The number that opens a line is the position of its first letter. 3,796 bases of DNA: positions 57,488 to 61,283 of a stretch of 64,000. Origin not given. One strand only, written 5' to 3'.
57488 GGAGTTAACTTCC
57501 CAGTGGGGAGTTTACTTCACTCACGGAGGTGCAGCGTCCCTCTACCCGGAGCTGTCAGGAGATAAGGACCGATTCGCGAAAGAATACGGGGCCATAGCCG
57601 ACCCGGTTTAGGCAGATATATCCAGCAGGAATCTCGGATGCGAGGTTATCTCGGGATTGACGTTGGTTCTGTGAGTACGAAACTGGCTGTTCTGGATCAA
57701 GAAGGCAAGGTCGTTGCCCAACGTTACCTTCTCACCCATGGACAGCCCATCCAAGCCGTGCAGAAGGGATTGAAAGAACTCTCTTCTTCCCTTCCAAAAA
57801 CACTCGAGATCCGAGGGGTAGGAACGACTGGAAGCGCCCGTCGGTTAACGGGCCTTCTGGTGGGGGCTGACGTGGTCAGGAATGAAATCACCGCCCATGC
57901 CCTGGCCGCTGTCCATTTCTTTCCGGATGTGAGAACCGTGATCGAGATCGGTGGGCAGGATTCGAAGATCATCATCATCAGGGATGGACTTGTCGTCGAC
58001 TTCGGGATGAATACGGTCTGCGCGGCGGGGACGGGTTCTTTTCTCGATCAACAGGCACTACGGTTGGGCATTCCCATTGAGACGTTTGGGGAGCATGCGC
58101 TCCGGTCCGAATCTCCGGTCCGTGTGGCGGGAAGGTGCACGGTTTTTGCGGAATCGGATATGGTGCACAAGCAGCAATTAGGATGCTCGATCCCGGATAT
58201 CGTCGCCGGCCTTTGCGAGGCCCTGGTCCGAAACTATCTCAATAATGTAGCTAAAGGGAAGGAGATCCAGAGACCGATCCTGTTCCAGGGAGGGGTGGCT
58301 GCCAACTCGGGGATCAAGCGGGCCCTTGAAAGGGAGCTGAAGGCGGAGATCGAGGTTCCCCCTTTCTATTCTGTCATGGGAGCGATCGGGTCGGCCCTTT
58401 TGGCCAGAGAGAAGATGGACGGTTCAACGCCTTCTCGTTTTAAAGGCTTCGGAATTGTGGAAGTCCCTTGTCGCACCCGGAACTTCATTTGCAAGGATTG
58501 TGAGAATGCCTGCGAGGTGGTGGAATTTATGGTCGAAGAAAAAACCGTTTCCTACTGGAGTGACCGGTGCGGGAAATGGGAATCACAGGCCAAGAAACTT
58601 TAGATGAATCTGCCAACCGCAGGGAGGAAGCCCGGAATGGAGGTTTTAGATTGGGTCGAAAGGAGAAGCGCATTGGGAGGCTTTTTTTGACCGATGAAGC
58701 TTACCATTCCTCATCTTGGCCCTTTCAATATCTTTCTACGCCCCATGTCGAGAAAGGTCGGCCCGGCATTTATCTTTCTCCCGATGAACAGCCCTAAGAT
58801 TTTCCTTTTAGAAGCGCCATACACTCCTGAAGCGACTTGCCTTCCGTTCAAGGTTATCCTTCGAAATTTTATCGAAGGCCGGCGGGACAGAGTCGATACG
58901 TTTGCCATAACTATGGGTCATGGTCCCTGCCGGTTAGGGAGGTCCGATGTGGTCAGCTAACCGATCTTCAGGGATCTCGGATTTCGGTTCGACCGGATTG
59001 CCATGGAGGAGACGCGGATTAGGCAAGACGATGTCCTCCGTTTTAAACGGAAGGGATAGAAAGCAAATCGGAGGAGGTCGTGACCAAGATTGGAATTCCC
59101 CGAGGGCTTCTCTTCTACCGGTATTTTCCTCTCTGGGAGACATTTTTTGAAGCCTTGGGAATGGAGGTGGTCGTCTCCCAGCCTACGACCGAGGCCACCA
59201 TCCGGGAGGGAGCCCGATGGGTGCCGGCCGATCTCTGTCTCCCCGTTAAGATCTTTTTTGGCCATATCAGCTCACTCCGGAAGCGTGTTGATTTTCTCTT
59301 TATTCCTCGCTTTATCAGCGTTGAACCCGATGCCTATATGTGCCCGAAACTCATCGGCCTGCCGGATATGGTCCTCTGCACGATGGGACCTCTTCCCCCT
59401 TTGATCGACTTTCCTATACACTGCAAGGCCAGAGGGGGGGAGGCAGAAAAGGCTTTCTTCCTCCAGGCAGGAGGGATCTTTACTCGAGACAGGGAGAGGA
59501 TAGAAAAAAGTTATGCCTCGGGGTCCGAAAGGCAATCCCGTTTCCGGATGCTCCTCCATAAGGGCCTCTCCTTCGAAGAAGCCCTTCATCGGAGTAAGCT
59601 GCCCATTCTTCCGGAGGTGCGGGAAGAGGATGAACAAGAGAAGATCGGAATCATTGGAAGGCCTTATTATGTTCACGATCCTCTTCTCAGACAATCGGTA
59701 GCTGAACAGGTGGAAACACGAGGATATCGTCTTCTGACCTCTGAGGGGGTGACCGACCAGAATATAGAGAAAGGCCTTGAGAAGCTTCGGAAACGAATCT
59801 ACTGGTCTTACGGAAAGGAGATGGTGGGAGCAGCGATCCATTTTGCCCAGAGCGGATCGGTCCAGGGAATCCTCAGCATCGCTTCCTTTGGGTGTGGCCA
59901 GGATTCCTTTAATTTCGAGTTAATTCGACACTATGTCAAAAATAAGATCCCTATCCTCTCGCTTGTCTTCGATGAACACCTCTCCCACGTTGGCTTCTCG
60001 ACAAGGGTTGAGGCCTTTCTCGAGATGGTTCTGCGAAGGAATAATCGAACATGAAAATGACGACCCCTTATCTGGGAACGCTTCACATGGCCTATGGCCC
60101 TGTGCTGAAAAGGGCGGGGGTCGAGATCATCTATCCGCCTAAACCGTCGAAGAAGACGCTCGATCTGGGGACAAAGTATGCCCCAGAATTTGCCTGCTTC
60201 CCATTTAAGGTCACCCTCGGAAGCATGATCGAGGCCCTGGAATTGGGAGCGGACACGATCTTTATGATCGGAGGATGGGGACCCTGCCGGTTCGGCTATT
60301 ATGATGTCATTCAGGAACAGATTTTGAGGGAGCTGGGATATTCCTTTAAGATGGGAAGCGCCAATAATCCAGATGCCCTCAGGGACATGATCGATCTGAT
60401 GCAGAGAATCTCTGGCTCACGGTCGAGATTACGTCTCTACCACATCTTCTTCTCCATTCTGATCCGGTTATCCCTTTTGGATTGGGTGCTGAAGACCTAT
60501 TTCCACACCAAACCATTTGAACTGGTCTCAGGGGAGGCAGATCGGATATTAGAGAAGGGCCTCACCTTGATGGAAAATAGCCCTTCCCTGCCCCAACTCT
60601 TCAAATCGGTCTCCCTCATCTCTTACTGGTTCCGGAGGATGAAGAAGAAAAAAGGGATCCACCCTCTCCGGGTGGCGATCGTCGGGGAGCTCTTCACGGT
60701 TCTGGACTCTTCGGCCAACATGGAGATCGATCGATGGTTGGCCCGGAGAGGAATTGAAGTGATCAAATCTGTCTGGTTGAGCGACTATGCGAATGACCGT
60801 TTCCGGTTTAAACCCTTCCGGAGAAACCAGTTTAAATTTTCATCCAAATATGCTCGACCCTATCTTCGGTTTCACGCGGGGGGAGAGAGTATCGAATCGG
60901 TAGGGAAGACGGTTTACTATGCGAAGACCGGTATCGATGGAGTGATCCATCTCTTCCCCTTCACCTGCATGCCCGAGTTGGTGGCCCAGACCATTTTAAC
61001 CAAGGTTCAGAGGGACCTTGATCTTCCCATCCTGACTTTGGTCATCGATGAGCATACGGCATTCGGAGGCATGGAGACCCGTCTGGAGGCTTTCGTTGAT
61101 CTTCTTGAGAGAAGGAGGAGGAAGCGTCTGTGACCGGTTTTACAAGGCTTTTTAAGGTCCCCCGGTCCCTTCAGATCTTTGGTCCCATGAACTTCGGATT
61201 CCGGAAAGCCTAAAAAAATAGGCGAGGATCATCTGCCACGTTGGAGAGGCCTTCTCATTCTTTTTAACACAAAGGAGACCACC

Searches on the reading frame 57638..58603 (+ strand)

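Call 95: search_protein_families(library=pfam, proteins=[window:57638-58603:+], max_evalue=0.000001)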
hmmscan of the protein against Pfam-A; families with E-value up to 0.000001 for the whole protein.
window:57638-58603:+ (321 aa): 1 family
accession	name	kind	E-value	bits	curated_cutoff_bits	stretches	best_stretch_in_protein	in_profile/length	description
PF01869.26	BcrAD_BadFG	-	3.8e-52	177.9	31.5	1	5-256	1-271/271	BadF/BadG/BcrA/BcrD ATPase family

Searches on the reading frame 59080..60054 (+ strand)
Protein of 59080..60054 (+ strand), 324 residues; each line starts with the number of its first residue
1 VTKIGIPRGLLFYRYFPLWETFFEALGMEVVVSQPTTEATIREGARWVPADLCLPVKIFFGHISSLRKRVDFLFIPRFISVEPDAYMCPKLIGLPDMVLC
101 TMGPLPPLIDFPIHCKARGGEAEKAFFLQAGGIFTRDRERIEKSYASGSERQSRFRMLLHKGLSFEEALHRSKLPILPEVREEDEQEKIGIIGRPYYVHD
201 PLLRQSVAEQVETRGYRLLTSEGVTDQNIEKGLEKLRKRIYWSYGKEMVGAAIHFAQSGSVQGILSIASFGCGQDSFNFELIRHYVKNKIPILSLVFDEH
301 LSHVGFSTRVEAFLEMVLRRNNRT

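Call 95: search_protein_families(library=pfam, proteins=[window:59080-60054:+], max_evalue=0.000001)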
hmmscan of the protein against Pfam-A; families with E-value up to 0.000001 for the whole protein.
window:59080-60054:+ (324 aa): 2 families
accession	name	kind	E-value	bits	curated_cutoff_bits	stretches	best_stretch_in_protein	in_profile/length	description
PF09989.15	DUF2229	-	4.8e-47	160.8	29.4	1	3-222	1-216/218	CoA enzyme activase uncharacterised domain (DUF2229)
PF06050.19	HGD-D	-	3.7e-07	30.5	28.4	0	232-316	248-341/342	2-hydroxyglutaryl-CoA dehydratase, D-component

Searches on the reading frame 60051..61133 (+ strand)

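Call 95: search_protein_families(library=pfam, proteins=[window:60051-61133:+], max_evalue=0.000001)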
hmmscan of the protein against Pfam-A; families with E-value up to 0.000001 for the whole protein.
window:60051-61133:+ (360 aa): 1 family
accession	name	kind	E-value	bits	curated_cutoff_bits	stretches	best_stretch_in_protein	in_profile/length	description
PF09989.15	DUF2229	-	1.2e-10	41.9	29.4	0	19-72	21-75/218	CoA enzyme activase uncharacterised domain (DUF2229)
